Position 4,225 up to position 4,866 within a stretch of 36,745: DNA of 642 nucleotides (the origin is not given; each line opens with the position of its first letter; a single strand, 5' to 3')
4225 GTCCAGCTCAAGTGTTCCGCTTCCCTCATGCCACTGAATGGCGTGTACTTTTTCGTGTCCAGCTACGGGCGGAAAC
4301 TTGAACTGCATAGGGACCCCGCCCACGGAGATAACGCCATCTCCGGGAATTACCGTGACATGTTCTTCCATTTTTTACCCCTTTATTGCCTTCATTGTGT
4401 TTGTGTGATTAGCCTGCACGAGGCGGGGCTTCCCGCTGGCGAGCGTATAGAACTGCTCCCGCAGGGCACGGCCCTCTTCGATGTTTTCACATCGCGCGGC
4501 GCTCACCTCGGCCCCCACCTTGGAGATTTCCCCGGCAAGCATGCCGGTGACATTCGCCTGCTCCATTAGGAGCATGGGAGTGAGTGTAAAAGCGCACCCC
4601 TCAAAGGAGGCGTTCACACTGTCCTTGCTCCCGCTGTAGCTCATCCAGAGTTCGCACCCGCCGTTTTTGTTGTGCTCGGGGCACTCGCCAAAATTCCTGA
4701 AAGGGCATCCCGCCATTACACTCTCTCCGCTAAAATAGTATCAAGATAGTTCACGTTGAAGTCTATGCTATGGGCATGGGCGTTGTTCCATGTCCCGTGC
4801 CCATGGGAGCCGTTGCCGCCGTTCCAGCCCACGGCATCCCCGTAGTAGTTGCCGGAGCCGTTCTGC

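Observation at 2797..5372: Two paralogous tail-fibre genes with a shared N-terminus and unrelated C-termini, each with dedicated chaperone genes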

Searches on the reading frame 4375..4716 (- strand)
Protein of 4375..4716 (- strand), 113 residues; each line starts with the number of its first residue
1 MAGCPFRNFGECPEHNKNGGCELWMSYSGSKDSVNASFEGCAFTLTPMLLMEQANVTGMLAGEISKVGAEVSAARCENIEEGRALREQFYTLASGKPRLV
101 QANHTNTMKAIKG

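Call 4: search_protein_families(library=pfam, proteins=[window:4375-4716:-], max_evalue=0.1)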
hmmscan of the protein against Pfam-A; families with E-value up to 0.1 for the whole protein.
window:4375-4716:- (113 aa): 0 families

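Call 5: search_protein_families(library=phrogs, proteins=[window:4375-4716:-], max_evalue=0.01)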
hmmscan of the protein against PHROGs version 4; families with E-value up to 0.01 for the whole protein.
window:4375-4716:- (113 aa): 0 families

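Call 62: search_protein_families(library=pfam, proteins=[window:4375-4716:-], max_evalue=10)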
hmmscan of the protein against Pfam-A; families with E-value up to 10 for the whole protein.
window:4375-4716:- (113 aa): 0 families

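Call 66: find_homologous_proteins(query=window:4375-4716:-, max_evalue=0.001)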
Query window:4375-4716:- (113 aa): 42 proteins with E <= 0.001 among 47 candidates.
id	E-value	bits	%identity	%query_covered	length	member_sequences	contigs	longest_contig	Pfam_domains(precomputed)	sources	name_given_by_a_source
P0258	4.8e-65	235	93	99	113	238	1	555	-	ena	-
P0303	2.0e-60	220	87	100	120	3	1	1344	-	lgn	-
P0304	3.6e-60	219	86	99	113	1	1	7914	-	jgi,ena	-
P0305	1.5e-56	207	83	96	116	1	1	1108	-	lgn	-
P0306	2.7e-51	190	76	97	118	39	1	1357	-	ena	-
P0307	3.7e-51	190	76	97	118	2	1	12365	-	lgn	-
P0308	6.0e-51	189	73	100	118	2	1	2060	-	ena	-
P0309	2.1e-50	188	72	99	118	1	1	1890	-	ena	-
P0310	3.0e-50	187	76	98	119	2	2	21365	-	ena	-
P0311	6.3e-50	186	75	99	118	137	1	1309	-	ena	-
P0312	3.2e-49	184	72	98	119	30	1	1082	-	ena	-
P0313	3.7e-49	183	73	99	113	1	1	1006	-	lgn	-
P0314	7.0e-44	167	80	81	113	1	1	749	-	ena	-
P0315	4.5e-42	161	64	98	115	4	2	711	-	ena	-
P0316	1.0e-40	156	63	96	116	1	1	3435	-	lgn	-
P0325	5.8e-34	135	57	94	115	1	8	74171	-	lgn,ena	-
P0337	1.1e-32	130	54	94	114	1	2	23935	-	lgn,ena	-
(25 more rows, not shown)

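Call 67: find_encoding_contigs(protein=P0325, flank=6000, max_places=2)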
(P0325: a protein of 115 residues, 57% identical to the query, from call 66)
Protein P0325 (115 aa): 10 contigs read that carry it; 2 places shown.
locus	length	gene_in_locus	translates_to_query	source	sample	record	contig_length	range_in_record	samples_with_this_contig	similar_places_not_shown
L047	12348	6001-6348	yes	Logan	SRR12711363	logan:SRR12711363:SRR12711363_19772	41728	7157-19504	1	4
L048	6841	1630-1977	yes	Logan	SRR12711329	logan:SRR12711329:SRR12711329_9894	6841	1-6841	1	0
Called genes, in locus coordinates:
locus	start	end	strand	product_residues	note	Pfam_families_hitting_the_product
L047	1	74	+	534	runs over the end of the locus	-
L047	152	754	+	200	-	PF24175:SU10_adaptor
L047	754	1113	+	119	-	-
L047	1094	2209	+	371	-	-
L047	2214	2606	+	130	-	-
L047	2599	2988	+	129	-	-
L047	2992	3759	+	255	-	-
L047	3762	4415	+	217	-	-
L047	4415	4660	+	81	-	-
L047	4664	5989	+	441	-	-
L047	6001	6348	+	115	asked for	-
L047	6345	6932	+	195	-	PF14301:DUF4376 (weak)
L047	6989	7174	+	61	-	-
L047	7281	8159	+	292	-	-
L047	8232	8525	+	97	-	-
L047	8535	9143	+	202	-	PF11860:Muramidase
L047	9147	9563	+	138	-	-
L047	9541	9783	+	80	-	-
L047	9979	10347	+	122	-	-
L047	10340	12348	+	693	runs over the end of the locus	PF23899:SU10_portal, PF16510:P22_portal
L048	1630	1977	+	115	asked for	-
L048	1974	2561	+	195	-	PF14301:DUF4376 (weak)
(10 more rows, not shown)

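Call 68: find_encoding_contigs(protein=P0337, flank=6000, max_places=2)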
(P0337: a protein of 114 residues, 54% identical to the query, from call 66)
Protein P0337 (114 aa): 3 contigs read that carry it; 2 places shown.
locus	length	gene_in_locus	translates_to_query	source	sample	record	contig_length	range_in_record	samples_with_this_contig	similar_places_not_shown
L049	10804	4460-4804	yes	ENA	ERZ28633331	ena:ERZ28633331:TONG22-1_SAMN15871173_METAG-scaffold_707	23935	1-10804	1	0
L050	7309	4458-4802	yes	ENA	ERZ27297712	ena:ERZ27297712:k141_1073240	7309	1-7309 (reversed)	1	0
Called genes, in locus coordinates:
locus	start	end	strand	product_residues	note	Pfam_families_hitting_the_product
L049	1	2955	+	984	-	?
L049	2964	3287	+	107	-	-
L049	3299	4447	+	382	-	-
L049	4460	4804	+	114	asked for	-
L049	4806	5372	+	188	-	PF14301:DUF4376 (weak)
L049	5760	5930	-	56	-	-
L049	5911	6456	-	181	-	PF03013:Pyr_excise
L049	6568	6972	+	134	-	-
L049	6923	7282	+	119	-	-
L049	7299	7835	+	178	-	-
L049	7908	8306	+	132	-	-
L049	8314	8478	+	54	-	-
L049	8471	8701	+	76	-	-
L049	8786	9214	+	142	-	PF18925:DUF5675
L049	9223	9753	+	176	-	PF05105:Phage_holin_4_1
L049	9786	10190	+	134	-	-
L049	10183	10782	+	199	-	-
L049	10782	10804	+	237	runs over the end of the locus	PF13306:LRR_5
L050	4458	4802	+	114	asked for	-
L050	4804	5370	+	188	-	PF14301:DUF4376 (weak)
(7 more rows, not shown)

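Call 83: search_protein_families(library=ncbifam, proteins=[window:4375-4716:-], max_evalue=0.1)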
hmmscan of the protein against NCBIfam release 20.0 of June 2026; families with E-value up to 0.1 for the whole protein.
window:4375-4716:- (113 aa): 0 families
